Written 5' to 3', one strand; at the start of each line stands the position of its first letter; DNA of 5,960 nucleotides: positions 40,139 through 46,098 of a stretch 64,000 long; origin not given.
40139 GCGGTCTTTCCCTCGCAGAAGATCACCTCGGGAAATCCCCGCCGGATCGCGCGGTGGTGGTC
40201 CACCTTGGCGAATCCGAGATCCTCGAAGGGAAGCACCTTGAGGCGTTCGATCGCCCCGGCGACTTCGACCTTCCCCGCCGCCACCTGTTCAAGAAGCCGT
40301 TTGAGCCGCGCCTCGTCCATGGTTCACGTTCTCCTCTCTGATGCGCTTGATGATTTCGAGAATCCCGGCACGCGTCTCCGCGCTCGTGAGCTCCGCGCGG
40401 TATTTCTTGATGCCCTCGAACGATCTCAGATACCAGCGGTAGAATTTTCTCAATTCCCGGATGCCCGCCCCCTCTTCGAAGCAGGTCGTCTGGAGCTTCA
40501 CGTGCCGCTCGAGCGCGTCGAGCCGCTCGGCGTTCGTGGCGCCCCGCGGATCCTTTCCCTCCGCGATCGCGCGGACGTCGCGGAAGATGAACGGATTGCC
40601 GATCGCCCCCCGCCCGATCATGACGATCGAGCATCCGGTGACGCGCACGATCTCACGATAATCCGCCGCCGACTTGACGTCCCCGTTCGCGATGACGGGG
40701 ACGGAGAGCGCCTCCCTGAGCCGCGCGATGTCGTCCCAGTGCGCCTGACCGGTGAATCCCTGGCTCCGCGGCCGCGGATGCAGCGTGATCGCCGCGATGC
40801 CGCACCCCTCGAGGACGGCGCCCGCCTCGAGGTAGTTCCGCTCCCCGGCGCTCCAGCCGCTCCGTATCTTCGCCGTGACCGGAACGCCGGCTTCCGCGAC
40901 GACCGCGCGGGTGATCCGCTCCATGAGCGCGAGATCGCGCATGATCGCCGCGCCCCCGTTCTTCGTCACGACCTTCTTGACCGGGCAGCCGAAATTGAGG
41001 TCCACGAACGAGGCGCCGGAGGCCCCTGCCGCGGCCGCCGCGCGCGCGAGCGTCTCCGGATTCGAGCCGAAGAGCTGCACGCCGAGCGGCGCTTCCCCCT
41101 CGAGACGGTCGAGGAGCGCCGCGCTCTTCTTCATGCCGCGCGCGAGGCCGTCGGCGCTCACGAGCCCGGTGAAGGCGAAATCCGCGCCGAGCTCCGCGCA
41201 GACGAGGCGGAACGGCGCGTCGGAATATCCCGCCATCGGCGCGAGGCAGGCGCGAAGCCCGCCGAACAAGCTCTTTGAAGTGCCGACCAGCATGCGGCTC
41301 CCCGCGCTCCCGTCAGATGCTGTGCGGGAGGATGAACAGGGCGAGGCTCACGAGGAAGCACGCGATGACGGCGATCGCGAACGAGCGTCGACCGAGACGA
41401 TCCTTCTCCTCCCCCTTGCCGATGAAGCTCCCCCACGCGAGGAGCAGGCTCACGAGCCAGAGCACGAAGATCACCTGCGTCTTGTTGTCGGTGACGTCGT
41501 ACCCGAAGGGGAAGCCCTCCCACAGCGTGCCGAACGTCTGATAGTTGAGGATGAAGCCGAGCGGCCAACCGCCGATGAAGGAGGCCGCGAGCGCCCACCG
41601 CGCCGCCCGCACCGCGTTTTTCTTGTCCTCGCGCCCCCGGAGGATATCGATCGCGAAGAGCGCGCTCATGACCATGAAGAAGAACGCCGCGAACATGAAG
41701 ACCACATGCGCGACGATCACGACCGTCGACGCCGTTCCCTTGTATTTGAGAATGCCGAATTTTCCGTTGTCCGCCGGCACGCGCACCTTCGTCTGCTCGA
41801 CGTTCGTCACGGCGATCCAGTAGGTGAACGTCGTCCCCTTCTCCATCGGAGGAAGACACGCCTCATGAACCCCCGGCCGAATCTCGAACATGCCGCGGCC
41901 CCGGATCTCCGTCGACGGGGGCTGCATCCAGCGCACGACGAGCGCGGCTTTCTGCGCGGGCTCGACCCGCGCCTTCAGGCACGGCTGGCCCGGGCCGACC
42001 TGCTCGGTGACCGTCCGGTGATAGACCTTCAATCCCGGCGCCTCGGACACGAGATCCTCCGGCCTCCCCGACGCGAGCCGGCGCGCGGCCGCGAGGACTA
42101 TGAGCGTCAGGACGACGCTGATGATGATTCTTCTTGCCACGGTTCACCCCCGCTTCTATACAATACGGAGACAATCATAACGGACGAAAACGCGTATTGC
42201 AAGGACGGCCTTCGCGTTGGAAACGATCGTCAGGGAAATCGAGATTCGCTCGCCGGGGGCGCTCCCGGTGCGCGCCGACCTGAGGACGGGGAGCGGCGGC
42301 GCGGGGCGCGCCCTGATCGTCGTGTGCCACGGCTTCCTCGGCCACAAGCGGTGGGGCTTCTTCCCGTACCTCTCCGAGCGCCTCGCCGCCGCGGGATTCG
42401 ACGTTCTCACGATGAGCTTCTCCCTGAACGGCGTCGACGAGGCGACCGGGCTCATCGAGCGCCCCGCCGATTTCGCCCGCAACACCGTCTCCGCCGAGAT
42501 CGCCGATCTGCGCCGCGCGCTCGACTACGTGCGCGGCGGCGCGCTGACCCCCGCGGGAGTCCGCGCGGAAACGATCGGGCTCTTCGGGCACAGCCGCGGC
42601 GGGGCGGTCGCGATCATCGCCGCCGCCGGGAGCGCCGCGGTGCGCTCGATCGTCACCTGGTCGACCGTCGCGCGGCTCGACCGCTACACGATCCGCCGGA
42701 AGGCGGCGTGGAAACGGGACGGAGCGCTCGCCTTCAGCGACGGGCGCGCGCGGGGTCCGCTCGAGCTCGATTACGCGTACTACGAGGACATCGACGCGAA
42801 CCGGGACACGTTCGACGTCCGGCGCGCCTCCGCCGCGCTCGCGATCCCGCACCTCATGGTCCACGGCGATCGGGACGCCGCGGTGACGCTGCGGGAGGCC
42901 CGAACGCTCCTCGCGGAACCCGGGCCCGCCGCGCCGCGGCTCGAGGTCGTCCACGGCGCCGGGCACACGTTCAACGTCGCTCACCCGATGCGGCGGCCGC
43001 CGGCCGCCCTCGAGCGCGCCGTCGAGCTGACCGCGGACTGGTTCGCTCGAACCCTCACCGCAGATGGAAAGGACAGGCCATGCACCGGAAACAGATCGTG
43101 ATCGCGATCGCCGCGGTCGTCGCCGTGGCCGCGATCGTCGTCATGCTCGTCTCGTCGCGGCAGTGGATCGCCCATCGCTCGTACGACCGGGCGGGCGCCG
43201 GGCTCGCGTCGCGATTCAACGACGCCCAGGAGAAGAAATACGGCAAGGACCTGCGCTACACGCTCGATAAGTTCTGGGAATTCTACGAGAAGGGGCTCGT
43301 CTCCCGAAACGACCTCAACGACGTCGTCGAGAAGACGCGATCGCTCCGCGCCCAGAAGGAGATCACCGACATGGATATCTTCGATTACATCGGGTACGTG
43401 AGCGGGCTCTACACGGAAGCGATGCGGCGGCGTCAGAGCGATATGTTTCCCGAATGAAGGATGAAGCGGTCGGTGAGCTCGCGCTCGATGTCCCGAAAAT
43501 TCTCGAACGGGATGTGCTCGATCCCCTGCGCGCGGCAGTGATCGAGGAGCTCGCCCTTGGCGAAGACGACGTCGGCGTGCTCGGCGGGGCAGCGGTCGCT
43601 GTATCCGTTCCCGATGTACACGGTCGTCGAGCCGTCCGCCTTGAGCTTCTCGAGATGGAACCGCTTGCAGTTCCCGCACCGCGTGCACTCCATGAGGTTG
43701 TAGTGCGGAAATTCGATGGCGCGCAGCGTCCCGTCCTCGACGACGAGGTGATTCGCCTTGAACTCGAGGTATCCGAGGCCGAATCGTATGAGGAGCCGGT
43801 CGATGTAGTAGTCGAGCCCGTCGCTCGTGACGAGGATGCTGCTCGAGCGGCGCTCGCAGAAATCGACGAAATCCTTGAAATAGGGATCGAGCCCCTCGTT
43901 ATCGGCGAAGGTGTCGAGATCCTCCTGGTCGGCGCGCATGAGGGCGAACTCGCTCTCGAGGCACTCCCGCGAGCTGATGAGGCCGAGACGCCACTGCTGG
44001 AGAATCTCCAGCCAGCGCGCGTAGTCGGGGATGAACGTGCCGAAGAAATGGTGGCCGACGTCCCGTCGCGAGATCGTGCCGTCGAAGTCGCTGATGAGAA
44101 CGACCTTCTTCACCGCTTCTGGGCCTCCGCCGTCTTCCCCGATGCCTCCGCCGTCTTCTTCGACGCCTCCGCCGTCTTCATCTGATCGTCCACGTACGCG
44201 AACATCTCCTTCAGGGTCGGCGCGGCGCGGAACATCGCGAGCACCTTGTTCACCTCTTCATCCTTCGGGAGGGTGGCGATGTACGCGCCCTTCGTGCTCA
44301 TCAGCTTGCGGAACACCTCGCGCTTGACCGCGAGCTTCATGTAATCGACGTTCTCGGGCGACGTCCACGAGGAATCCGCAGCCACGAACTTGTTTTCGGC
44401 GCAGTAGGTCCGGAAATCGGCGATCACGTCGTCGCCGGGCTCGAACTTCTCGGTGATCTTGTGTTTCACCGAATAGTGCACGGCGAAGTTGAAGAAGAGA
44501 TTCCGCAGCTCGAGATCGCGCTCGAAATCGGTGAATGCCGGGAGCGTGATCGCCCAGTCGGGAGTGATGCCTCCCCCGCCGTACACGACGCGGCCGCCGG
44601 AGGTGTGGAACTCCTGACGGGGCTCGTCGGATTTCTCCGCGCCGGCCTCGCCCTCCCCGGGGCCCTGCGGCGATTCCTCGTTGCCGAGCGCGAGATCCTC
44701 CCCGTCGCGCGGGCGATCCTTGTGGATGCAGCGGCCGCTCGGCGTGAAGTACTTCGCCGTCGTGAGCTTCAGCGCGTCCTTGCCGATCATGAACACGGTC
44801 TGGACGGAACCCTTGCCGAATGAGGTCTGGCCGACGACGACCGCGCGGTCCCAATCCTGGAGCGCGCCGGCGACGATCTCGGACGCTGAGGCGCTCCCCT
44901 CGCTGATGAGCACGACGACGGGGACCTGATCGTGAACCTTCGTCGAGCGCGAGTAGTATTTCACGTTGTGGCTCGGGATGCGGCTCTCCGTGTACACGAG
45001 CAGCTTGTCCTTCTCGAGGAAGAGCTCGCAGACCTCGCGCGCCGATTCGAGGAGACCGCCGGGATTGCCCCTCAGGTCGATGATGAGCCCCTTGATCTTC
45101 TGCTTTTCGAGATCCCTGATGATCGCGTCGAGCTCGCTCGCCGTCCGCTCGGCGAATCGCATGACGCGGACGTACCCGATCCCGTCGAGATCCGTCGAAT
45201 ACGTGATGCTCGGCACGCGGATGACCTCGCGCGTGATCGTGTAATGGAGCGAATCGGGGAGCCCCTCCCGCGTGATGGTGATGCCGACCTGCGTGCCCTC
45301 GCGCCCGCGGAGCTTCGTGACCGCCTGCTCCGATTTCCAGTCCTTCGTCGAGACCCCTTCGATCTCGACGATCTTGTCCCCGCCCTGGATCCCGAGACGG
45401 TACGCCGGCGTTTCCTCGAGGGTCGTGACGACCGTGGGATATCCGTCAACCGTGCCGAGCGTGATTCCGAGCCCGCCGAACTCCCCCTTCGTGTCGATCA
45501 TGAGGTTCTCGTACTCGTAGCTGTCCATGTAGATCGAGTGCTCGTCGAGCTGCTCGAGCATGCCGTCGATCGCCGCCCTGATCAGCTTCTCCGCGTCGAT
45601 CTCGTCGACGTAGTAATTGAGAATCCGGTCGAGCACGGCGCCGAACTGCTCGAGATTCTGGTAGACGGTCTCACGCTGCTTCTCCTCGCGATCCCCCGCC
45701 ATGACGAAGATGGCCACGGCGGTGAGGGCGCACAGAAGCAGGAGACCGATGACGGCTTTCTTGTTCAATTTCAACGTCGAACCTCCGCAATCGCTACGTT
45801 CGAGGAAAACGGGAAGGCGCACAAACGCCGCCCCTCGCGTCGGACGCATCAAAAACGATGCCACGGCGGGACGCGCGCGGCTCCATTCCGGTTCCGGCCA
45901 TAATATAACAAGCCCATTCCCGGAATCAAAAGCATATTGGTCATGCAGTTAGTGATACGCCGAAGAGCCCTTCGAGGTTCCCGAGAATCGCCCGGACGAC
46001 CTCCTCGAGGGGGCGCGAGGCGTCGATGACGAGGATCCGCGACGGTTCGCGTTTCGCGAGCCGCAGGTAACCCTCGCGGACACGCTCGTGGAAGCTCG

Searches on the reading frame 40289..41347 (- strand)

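Call 50: search_protein_families(library=pfam, proteins=[window:40289-41347:-], max_evalue=0.00001)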
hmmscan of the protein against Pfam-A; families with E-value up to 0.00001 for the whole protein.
window:40289-41347:- (352 aa): 1 family
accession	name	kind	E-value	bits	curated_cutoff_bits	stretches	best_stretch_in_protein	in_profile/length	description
PF01207.24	Dus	-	1.8e-78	264.3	20.4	1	35-330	2-299/311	Dihydrouridine synthase (Dus)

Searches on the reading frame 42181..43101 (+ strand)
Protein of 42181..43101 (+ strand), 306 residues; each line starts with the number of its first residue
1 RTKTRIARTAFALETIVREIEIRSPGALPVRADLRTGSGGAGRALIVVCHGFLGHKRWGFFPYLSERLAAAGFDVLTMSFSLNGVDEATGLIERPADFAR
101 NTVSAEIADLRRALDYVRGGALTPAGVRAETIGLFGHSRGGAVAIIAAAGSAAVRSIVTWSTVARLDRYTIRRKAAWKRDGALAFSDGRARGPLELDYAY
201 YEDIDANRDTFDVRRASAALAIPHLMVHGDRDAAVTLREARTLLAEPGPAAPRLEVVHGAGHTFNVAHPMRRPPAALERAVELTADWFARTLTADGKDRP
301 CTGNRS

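Call 50: search_protein_families(library=pfam, proteins=[window:42181-43101:+], max_evalue=0.00001)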
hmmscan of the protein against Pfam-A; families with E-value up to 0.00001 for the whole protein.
window:42181-43101:+ (306 aa): 2 families
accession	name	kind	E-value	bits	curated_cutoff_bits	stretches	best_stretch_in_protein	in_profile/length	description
PF12146.15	Hydrolase_4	-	4.5e-10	39.7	27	0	43-170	4-117/239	Serine aminopeptidase, S33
PF00561.26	Abhydrolase_1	-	2.4e-07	31.1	25.8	1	45-177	2-122/245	alpha/beta hydrolase fold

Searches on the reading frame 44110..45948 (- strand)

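Call 50: search_protein_families(library=pfam, proteins=[window:44110-45948:-], max_evalue=0.00001)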
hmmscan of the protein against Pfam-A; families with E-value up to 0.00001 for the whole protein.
window:44110-45948:- (612 aa): 5 families
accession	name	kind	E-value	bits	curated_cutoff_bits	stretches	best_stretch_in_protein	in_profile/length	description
PF03572.23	Peptidase_S41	-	2.8e-51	173.8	24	1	257-411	2-157/165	Peptidase family S41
PF22694.1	CtpB_N-like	-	2.9e-09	37.7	27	1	88-143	27-83/85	Activating protease CtpB N-terminal domain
PF00595.29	PDZ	-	7e-07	30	23.2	1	156-224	8-79/81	PDZ domain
PF13180.12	PDZ_2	-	7.8e-07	29.7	27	1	158-230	1-72/80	PDZ domain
PF17820.7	PDZ_6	-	8.2e-07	29.1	27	1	178-227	7-54/54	PDZ domain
